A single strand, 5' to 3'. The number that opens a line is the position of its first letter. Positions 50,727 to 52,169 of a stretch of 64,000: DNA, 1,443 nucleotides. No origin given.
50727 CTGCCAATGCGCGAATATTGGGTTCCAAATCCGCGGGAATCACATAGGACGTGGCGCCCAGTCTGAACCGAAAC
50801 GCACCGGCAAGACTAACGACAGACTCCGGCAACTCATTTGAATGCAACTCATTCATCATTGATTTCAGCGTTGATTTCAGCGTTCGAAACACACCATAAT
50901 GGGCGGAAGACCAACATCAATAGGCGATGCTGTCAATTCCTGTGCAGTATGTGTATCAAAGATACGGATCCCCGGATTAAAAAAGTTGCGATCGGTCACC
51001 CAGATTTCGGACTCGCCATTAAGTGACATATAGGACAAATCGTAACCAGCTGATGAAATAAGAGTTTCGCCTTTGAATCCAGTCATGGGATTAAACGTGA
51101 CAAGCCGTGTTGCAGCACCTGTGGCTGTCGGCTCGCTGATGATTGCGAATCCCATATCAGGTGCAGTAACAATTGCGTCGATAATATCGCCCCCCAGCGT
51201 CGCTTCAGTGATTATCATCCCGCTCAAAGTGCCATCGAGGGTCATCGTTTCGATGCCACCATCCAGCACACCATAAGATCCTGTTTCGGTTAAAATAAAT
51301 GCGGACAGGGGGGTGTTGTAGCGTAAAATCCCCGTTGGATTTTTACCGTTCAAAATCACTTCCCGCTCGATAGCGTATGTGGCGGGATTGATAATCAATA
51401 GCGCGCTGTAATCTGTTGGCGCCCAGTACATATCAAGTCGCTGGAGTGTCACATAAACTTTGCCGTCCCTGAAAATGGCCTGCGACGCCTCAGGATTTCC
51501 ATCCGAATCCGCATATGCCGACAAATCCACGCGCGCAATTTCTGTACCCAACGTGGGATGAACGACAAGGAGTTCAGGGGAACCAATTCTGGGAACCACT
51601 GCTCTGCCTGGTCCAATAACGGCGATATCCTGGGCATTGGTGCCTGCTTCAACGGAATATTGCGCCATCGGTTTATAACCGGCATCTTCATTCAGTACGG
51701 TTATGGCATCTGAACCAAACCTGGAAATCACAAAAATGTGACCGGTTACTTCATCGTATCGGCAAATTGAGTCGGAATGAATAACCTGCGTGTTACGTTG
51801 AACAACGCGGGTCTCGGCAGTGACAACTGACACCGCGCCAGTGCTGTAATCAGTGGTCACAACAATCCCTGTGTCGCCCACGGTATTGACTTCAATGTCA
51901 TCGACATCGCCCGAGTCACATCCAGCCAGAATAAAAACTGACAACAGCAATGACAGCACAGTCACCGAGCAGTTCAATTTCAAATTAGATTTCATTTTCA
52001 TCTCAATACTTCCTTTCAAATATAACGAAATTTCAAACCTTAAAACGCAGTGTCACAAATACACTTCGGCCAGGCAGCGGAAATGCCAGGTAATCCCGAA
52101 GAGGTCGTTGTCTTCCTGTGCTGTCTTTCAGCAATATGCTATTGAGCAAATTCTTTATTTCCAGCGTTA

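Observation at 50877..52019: Beta-propeller lipoprotein directly downstream of btuB: candidate extracellular corrinoid-binding accessory protein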

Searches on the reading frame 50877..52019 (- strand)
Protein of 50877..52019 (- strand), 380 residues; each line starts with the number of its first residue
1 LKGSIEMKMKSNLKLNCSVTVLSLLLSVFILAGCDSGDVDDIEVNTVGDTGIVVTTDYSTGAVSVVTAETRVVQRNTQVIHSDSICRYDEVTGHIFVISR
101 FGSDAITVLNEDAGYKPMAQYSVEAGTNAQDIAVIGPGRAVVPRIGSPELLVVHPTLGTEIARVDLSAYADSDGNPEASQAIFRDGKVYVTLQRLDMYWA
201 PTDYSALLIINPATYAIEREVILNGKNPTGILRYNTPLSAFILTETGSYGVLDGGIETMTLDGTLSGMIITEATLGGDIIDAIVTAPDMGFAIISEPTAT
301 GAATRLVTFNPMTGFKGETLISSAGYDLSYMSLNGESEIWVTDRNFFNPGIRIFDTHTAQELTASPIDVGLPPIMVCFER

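Call 5: search_protein_families(library=pfam, proteins=[window:50877-52019:-], max_evalue=0.01)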
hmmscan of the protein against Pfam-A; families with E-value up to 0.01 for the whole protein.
window:50877-52019:- (380 aa): 0 families

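Call 6: search_protein_families(library=ncbifam, proteins=[window:50877-52019:-], max_evalue=0.01)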
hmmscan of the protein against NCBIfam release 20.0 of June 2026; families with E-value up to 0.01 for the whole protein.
window:50877-52019:- (380 aa): 0 families

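Call 7: find_homologous_proteins(query=window:50880-52001:-, max_evalue=0.001)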
Query seq(374 aa) (374 aa): 170 proteins with E <= 0.001 among 6539 candidates; the best 120 are listed.
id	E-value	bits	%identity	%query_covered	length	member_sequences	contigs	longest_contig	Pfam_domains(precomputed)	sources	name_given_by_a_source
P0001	6.1e-241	817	100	99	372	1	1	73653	-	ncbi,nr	ncbi:MAG: hypothetical protein JXX14_02960 [Deltaproteobacteria bacterium]|nr:hypothetical protein [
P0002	3.2e-137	475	61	95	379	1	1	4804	-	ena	-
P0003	9.8e-129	447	59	89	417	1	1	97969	-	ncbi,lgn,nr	ncbi:MAG: hypothetical protein JXR76_11980 [Deltaproteobacteria bacterium]|nr:hypothetical protein [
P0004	4.6e-110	386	52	87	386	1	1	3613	-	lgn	-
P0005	1.0e-107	378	55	87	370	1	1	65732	-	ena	-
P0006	1.9e-106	374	52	95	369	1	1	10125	-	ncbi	-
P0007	8.2e-103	362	49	96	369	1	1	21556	-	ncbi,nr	ncbi:MAG: hypothetical protein GY854_07265 [Deltaproteobacteria bacterium]|nr:hypothetical protein [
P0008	2.4e-100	354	47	99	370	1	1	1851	-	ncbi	-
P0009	2.9e-100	354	47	99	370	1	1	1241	-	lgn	-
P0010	3.4e-99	350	52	84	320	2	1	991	-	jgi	jgi:hypothetical protein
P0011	1.0e-98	349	48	98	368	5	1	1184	-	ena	-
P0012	2.9e-95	337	47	91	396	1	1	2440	-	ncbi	-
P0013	5.8e-95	336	47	99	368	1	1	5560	-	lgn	-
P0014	3.5e-92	327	47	97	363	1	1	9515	-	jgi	jgi:hypothetical protein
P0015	6.4e-91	323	43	98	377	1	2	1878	-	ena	-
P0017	4.0e-87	311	46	95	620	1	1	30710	-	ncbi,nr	ncbi:MAG: LIC_13355 family lipoprotein [Proteobacteria bacterium]|nr:LIC_13355 family lipoprotein [P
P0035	2.4e-79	285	42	99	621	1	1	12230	-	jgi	jgi:hypothetical protein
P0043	3.9e-74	268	40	96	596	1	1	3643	-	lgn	-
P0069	7.2e-49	185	36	88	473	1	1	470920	PF13860.13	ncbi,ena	-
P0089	2.7e-44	170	34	94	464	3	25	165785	PF13860.13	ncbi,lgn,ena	-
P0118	6.5e-39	152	33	88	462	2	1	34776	PF13860.13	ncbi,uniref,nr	ncbi:MAG: hypothetical protein HZA61_13480 [Candidatus Eisenbacteria bacterium]|uniref:FlgD/Vpr Ig-l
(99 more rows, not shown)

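Call 8: search_solved_structures(query=window:50880-52001:-, max_evalue=10)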
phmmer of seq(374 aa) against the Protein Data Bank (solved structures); distinct sequences matched with E-value up to 10: 1.
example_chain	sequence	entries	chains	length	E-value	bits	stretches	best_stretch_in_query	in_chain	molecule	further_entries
4jzs_A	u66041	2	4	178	2.1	10.5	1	81-166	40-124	dGTP pyrophosphohydrolase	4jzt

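Call 12: find_encoding_contigs(protein=P0003, flank=10000, max_places=2)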
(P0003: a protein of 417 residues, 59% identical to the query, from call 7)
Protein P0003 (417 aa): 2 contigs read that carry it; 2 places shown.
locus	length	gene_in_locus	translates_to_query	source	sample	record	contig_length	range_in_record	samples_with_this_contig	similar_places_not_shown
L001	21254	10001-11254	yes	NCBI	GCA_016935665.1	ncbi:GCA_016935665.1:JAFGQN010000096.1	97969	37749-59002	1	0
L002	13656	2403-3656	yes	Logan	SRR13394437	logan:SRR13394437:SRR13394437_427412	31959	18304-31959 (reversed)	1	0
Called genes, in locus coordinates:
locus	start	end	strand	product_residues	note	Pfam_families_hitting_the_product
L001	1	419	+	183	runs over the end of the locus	-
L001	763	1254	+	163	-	-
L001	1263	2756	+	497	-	-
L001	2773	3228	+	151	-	PF12849:PBP_like_2 (weak)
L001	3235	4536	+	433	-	-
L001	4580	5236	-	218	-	-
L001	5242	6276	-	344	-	PF03372:Exo_endo_phos (weak)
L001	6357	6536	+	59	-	-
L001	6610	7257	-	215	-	-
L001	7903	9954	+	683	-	PF07715:Plug, PF00593:TonB_dep_Rec_b-barrel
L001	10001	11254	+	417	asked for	-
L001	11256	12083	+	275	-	PF01261:AP_endonuc_2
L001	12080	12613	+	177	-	PF02283:CobU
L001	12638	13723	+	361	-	PF02277:DBI_PRT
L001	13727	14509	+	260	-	PF02654:CobS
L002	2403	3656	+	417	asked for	-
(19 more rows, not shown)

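Call 13: find_encoding_contigs(protein=P0005, flank=10000, max_places=2)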
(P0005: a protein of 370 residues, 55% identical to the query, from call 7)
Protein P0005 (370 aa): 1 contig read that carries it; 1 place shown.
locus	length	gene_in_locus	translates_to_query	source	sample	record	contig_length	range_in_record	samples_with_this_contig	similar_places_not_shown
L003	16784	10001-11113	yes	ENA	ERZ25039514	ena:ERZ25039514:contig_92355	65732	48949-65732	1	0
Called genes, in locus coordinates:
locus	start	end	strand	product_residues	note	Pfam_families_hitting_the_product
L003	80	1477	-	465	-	PF00149:Metallophos, PF12850:Metallophos_2 (faint)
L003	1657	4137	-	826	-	PF03176:MMPL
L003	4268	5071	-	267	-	-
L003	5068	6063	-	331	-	PF13192:Thioredoxin_3, PF13646:HEAT_2 (weak)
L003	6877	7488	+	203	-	PF01747:ATP-sulfurylase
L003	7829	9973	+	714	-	PF07715:Plug, PF00593:TonB_dep_Rec_b-barrel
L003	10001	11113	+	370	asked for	-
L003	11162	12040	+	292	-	PF01497:Peripla_BP_2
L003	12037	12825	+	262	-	PF00005:ABC_tran, PF02463:SMC_N (faint), PF13304:AAA_21 (weak)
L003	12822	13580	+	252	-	PF01032:FecCD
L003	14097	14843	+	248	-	PF01946:Thi4 (weak), PF01266:DAO, PF01593:Amino_oxidase, PF13450:NAD_binding_8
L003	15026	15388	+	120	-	-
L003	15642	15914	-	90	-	-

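Call 17: find_related_loci(query=A2, collection=genome_contigs, flank=7000)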
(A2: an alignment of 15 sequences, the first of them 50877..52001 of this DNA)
Query A2 (374 aa) in genome_contigs; peptide patterns used: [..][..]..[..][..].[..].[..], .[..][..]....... (x = any residue, [..] = any of these).
83 stretches matched a pattern; 71 encode a relative of the query (tblastn E <= 1e-3); 71 distinct loci.
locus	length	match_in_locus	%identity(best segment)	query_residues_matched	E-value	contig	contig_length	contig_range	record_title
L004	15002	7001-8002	59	41-374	4e-136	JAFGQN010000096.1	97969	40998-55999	MAG: Deltaproteobacteria bacterium isolate Zod_Metabat.76 k87_4585159, whole genome shotgun sequence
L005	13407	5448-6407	57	51-372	6e-115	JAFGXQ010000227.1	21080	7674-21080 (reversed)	MAG: Deltaproteobacteria bacterium isolate ZodW_Metabat.4 k87_21251886, whole genome shotgun sequence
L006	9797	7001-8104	46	2-372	3e-97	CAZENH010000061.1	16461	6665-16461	MAG TPA_asm: uncultured Myxococcales bacterium isolate binchicken_co150_700 genome assembly, contig: NODE_7853_length_16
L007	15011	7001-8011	47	37-372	6e-95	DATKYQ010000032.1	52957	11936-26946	MAG TPA_asm: Myxococcota bacterium isolate SMAG_U14223 k141_4077846, whole genome shotgun sequence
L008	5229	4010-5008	47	42-372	5e-95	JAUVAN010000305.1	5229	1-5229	MAG: Deltaproteobacteria bacterium isolate CSMAG_220 CSMAG_220_k127_9341365_length_5229_cov_19.0000, whole genome shotgu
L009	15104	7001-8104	45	2-372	7e-96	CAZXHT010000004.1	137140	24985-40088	MAG TPA_asm: uncultured Myxococcales bacterium isolate binchicken_co100_415 genome assembly, contig: NODE_81_length_1371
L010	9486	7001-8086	45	16-372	6e-92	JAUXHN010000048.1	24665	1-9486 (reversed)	MAG: Deltaproteobacteria bacterium isolate CSMAG_2956 CSMAG_2956_k119_1279986_length_24665_cov_7.8866, whole genome shot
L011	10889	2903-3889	48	45-372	8e-92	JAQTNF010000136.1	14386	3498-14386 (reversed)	MAG: Deltaproteobacteria bacterium isolate STA_58 NODE_8196_length_14386_cov_4.535451_Sandtown_A, whole genome shotgun s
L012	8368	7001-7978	48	46-372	1e-87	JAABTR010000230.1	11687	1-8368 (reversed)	MAG: Deltaproteobacteria bacterium isolate S24.Bin071 Scaffold_85_1, whole genome shotgun sequence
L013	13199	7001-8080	41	15-372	5e-86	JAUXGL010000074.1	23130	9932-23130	MAG: Deltaproteobacteria bacterium isolate CSMAG_2928 CSMAG_2928_k117_3379288_length_23130_cov_10.0000, whole genome sho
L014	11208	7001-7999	44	42-372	2e-85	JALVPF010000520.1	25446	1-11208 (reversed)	MAG: Myxococcales bacterium isolate A3_metabat1_scaf2bin.099 A3_NODE_715_length_25446_cov_2.382954, whole genome shotgun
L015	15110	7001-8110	43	9-372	2e-83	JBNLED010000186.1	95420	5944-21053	MAG: Polyangia bacterium isolate C1C2.bin.34.orig k141_2419585, whole genome shotgun sequence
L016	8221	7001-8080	41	14-372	1e-83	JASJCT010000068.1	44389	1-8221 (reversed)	MAG: Myxococcota bacterium isolate MO_167.B37 MO_167.c_749, whole genome shotgun sequence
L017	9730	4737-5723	43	46-372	6e-81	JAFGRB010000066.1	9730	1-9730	MAG: Deltaproteobacteria bacterium isolate Zod_Metabat.807 k87_2015239, whole genome shotgun sequence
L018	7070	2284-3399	41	1-372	8e-80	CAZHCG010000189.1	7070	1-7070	MAG TPA_asm: uncultured Myxococcales bacterium isolate binchicken_co17_433 genome assembly, contig: NODE_20706_length_70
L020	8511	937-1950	39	28-372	2e-56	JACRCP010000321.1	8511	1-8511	MAG: Deltaproteobacteria bacterium isolate NC_groundwater_1649_Pr3_B-0.1um_64_26 SR-2_scaffold_141_3158982, whole genome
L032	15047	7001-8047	35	30-367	4e-46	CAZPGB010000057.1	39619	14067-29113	MAG TPA_asm: uncultured bacterium isolate SRP141376_co4_320 genome assembly, contig: NODE_1790_length_39619_cov_40.97442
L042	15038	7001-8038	30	43-370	1e-41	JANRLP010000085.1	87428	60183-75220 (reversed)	MAG: Leptospiraceae bacterium isolate bins.194 k141_2127457, whole genome shotgun sequence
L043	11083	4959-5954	35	47-367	1e-41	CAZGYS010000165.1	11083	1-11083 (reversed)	MAG TPA_asm: uncultured Leptospiraceae bacterium isolate SRP135972_co2_44 genome assembly, contig: NODE_6928_length_1108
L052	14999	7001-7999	33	46-367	4e-39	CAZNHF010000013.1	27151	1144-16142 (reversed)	MAG TPA_asm: uncultured bacterium isolate binchicken_co109_8 genome assembly, contig: NODE_183_length_27151_cov_8.510887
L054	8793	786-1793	32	43-367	9e-39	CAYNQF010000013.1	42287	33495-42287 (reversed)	MAG TPA_asm: uncultured bacterium isolate binchicken_co150_59 genome assembly, contig: NODE_1875_length_42287_cov_6.7351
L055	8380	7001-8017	31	47-367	3e-38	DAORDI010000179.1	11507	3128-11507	MAG TPA_asm: Leptospiraceae bacterium isolate AMR_MDS_0884 NODE_3720_length_11507_cov_4.986553, whole genome shotgun seq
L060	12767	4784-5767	31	47-368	7e-37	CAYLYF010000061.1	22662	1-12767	MAG TPA_asm: uncultured Thermodesulfobacteriota bacterium isolate binchicken_co47_113 genome assembly, contig: NODE_1489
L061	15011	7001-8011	32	43-367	1e-36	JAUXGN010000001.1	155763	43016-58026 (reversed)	MAG: Candidatus Eisenbacteria bacterium isolate CSMAG_2930 CSMAG_2930_k117_1687990_length_155763_cov_18.3131, whole geno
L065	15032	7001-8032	31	36-368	2e-33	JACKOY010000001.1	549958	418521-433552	MAG: Spirochaetales bacterium isolate HK-STAS-SPIR-1 HK-STAS-SPIR-1_1, whole genome shotgun sequence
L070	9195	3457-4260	31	114-374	7e-19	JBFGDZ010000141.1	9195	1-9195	MAG: Candidatus Polarisedimenticolia bacterium isolate Mix_sand02.2020.12.D.6 k141_1068608_length_9195_cov_8.4187, whole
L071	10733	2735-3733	33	48-368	1e-43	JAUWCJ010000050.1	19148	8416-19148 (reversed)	MAG: Candidatus Eisenbacteria bacterium isolate CSMAG_2135 CSMAG_2135_k141_1174619_length_19148_cov_12.3304, whole genom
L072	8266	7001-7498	31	42-205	9e-14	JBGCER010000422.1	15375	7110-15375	MAG: Myxococcota bacterium isolate SGMAG-42 contig421, whole genome shotgun sequence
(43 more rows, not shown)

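Call 20: predict_structure(alignment_id=A1)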
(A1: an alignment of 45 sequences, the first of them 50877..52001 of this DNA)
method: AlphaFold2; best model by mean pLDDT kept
length: 374 residues; sequences in the alignment: 45
mean_pLDDT: 91.4   pTM: 0.85
mean pLDDT of the five models: 91.4, 91.4, 91.3, 91.2, 90.4
residues with pLDDT >= 90: 327; 70-90: 5; 50-70: 19; < 50: 23
segments of 3 or more residues with pLDDT < 50: 1-3, 5-10, 27-40
pLDDT, mean of each block of 10 residues (from residue 1): 43 54 52 43 88 97 96 97 95 96 94 96 97 97 98 98 95 97 98 95 98 98 96 97 97 98 98 98 98 96 98 97 95 97 97 98 98 87
secondary structure, 60 per line:
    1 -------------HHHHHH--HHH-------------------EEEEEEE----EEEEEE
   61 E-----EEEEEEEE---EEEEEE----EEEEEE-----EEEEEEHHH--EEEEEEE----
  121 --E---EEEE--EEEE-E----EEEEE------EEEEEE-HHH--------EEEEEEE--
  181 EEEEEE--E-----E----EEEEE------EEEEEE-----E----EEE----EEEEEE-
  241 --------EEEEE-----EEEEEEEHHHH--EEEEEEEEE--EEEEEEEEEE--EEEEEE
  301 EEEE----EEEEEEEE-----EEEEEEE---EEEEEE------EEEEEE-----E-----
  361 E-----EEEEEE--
elements in order: H14-19 E44-50 E55-61 E67-74 E78-83 E88-93 E99-104 E110-116 E127-130 E133-136 E143-147 E154-159 E172-178 E181-186 E200-204 E211-216 E227-229 E234-239 E249-253 E259-265 H266-269 E272-280 E283-292 E295-304 E309-316 E322-328 E332-337 E344-349 E367-372

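Call 24: fold_search(model_id=the predicted structure, library=pdb)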
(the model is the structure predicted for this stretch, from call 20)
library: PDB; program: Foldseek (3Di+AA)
matches with E <= 10: 1464; with E <= 0.001: 1035
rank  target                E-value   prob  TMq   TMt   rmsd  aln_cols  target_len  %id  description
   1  8bmy_A                2.7e-12  1.00  0.66  0.73   4.2       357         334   13  Bacteroides thetaiotaomicron surface lipoprotein bound to cyanocobalamin (released 2023-08-16)
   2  8okv_A                2.9e-12  1.00  0.66  0.76   4.2       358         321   13  lipoprotein BT2095 from Bacteroides thetaiotamicron bound to cyanocobalamin CnCbl (released 2023-09-20)
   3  8bai_B                3.2e-12  1.00  0.66  0.76   4.1       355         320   13  The surface-exposed lipo-protein of BtuG2 in complex with cyanocobalamin. (released 2023-10-25)
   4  8bai_A                3.7e-12  1.00  0.65  0.74   4.2       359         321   13  The surface-exposed lipo-protein of BtuG2 in complex with cyanocobalamin. (released 2023-10-25)
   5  8bmz_B                3.9e-12  1.00  0.65  0.72   4.4       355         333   13  Bacteroides thetaiotaomicron surface lipoprotein BT1954 bound to adenosylcobalamin (released 2023-08-16)
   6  8okv_D                5.0e-12  1.00  0.66  0.76   4.2       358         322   13  lipoprotein BT2095 from Bacteroides thetaiotamicron bound to cyanocobalamin CnCbl (released 2023-09-20)
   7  3dsm                  5.2e-12  1.00  0.66  0.75   4.0       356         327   13  Crystal structure of the surface layer protein BACUNI_02894 from Bacteroides uniformis, Northeast Structural Genomics Co (released 2008-09-09)
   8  8bmz_A                6.1e-12  1.00  0.66  0.74   4.2       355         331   12  Bacteroides thetaiotaomicron surface lipoprotein BT1954 bound to adenosylcobalamin (released 2023-08-16)
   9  1l0q_A                6.7e-12  1.00  0.62  0.60   4.0       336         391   13  Tandem YVTN beta-propeller and PKD domains from an archaeal surface layer protein (released 2002-11-06)
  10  8bmx_D                1.9e-11  1.00  0.66  0.72   4.0       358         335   12  Bacteroides thetaiotaomicron B12 TonB dependent transporter in complex with a surface lipoprotein (released 2023-09-20)
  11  8bn0                  2.6e-11  1.00  0.66  0.72   4.2       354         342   13  Bacteroides thetaiotaomicron surface protein BT1954 bound to (released 2023-08-16)
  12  8blw_B                2.9e-11  1.00  0.66  0.41   4.1       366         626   13  Vitamin B12 transporter BtuB1 with lipoprotein BtuG1 from B. theta (released 2023-08-16)
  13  8ptf                  9.5e-11  1.00  0.67  0.72   4.4       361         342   12  The surface-exposed lipo-protein of BtuG2 in complex with cyanocobalamin. (released 2024-07-24)
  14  8okv_C                1.0e-10  1.00  0.64  0.72   4.6       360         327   14  lipoprotein BT2095 from Bacteroides thetaiotamicron bound to cyanocobalamin CnCbl (released 2023-09-20)
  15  8okv_B                1.6e-10  1.00  0.66  0.74   4.2       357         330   13  lipoprotein BT2095 from Bacteroides thetaiotamicron bound to cyanocobalamin CnCbl (released 2023-09-20)
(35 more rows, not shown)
